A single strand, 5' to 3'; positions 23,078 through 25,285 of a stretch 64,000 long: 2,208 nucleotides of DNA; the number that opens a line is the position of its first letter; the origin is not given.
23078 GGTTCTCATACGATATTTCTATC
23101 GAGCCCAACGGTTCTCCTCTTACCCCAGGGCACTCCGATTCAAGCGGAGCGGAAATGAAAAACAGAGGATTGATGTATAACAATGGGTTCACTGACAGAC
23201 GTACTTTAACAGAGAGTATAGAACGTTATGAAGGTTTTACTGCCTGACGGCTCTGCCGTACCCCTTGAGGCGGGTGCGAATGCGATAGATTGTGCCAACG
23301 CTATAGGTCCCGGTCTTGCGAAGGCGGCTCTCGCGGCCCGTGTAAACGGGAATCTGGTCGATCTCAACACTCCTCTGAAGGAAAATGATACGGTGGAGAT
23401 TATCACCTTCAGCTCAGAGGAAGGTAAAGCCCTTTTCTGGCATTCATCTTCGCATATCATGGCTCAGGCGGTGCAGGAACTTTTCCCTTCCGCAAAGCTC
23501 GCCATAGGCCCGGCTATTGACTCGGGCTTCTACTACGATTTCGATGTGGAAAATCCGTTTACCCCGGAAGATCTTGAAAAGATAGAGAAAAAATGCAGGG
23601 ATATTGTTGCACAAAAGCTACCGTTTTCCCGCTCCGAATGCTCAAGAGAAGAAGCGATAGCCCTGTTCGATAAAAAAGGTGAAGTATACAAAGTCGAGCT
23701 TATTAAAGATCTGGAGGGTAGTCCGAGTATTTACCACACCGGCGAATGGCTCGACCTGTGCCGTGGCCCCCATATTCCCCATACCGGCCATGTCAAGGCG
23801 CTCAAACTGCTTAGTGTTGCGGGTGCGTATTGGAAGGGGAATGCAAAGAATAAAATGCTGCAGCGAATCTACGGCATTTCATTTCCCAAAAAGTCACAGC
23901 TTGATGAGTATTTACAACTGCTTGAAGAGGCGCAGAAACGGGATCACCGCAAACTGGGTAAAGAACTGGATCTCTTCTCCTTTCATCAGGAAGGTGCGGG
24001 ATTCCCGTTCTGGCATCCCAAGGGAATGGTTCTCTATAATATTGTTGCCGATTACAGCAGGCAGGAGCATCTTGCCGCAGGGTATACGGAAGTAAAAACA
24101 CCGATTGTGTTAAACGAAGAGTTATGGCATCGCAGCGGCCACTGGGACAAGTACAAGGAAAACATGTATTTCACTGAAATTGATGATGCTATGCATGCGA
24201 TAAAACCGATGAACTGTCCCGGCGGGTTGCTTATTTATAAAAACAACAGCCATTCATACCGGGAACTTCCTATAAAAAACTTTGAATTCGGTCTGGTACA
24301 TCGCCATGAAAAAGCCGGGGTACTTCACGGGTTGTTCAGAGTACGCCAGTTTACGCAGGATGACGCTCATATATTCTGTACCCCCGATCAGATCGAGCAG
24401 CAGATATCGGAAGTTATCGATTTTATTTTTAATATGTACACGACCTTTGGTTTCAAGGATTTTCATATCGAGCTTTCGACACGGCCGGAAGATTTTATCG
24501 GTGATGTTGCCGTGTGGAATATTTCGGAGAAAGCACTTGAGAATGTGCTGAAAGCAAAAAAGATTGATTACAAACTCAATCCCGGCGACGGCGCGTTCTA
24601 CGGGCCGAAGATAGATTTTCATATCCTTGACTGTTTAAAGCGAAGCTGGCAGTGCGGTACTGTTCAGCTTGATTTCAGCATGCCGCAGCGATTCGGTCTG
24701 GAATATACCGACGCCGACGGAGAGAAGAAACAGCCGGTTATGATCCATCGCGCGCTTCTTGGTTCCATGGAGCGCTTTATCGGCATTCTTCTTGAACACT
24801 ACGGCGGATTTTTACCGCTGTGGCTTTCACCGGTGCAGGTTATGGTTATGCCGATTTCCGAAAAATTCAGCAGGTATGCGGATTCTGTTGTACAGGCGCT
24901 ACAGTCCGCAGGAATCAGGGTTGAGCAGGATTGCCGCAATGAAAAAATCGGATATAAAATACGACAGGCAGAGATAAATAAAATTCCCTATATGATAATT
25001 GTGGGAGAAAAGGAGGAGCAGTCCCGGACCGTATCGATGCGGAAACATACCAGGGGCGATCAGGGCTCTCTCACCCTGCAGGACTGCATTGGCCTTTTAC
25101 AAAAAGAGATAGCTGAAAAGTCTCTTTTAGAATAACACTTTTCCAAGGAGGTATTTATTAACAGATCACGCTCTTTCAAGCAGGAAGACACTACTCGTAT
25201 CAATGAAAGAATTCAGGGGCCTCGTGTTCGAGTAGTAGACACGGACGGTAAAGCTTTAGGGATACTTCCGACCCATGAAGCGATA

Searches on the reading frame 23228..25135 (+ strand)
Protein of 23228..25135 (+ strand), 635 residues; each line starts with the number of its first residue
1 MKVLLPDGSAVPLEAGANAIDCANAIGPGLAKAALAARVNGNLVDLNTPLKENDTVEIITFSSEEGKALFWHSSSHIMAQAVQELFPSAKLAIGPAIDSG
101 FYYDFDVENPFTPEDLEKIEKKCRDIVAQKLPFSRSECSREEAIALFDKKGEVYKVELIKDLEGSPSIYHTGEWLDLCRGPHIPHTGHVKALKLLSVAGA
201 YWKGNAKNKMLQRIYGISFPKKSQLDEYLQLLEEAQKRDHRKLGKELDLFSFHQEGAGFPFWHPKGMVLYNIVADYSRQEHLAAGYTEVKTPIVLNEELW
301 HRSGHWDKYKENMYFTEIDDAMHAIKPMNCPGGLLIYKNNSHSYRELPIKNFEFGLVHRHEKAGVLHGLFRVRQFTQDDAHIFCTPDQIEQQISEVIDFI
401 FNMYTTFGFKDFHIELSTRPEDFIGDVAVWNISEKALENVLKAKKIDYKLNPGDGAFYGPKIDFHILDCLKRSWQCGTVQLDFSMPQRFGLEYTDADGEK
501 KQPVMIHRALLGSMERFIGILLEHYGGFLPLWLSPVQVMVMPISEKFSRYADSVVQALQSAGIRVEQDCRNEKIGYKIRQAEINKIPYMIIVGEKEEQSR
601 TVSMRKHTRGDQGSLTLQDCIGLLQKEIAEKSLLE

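Call 92: search_protein_families(library=pfam, proteins=[window:23228-25135:+], max_evalue=0.00001)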
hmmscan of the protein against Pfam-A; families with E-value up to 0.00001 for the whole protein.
window:23228-25135:+ (635 aa): 4 families
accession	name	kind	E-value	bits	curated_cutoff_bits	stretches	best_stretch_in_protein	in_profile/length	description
PF00587.30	tRNA-synt_2b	-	5e-49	167.2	29.3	1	321-525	9-179/179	tRNA synthetase class II core domain (G, H, P, S and T)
PF03129.25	HGTP_anticodon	-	2.6e-24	85.6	21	1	537-626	1-93/94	Anticodon binding domain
PF02824.27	TGS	-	2.8e-19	69.3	22.2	1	1-60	1-60/60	TGS domain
PF07973.19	tRNA_SAD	-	3.8e-16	59.2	24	1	167-215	2-44/44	Threonyl and Alanyl tRNA synthetase second additional domain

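Call 93: find_homologous_proteins(query=window:23228-25135:+, max_evalue=1e-100)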
Query window:23228-25135:+ (635 aa): 8000 proteins with E <= 1e-100 among 8000 candidates; the best 120 are listed.
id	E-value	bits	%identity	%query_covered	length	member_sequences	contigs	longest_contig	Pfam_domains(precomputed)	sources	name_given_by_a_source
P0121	0.0e+0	1481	100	100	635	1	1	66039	PF03129.26,PF02824.28,PF00587.31,PF07973.20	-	-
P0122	0.0e+0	1265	84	100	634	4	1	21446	PF03129.26,PF02824.28,PF00587.31,PF07973.20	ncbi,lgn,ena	-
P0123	0.0e+0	1238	82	100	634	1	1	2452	PF03129.26,PF02824.28,PF00587.31,PF07973.20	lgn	-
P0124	0.0e+0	1149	75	100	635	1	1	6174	PF03129.26,PF02824.28,PF00587.31,PF07973.20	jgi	jgi:threonyl-tRNA synthetase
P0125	0.0e+0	1148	75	100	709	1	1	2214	PF03129.26,PF02824.28,PF00587.31,PF07973.20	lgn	-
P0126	0.0e+0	1138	75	100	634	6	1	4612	PF03129.26,PF02824.28,PF00587.31,PF07973.20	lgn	-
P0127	0.0e+0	1138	73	100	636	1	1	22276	PF03129.26,PF02824.28,PF00587.31,PF07973.20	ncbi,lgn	-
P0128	0.0e+0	1136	73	100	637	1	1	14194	PF03129.26,PF02824.28,PF00587.31,PF07973.20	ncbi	-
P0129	0.0e+0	1130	74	100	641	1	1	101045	PF03129.26,PF02824.28,PF00587.31,PF07973.20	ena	-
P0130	0.0e+0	1127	74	100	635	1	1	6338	PF03129.26,PF02824.28,PF00587.31,PF07973.20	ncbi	-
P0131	0.0e+0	1123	74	100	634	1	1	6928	PF03129.26,PF02824.28,PF00587.31,PF07973.20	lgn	-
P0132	0.0e+0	1120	74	100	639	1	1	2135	PF03129.26,PF02824.28,PF00587.31,PF07973.20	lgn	-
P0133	0.0e+0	1119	73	99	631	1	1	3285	PF03129.26,PF02824.28,PF00587.31,PF07973.20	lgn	-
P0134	0.0e+0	1114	73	100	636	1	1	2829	PF03129.26,PF02824.28,PF00587.31,PF07973.20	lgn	-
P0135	0.0e+0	1109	74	100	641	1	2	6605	PF03129.26,PF02824.28,PF02597.27,PF00587.31,PF07973.20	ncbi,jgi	ncbi:MAG: threonine--tRNA ligase [Chitinispirillia bacterium]|jgi:threonyl-tRNA synthetase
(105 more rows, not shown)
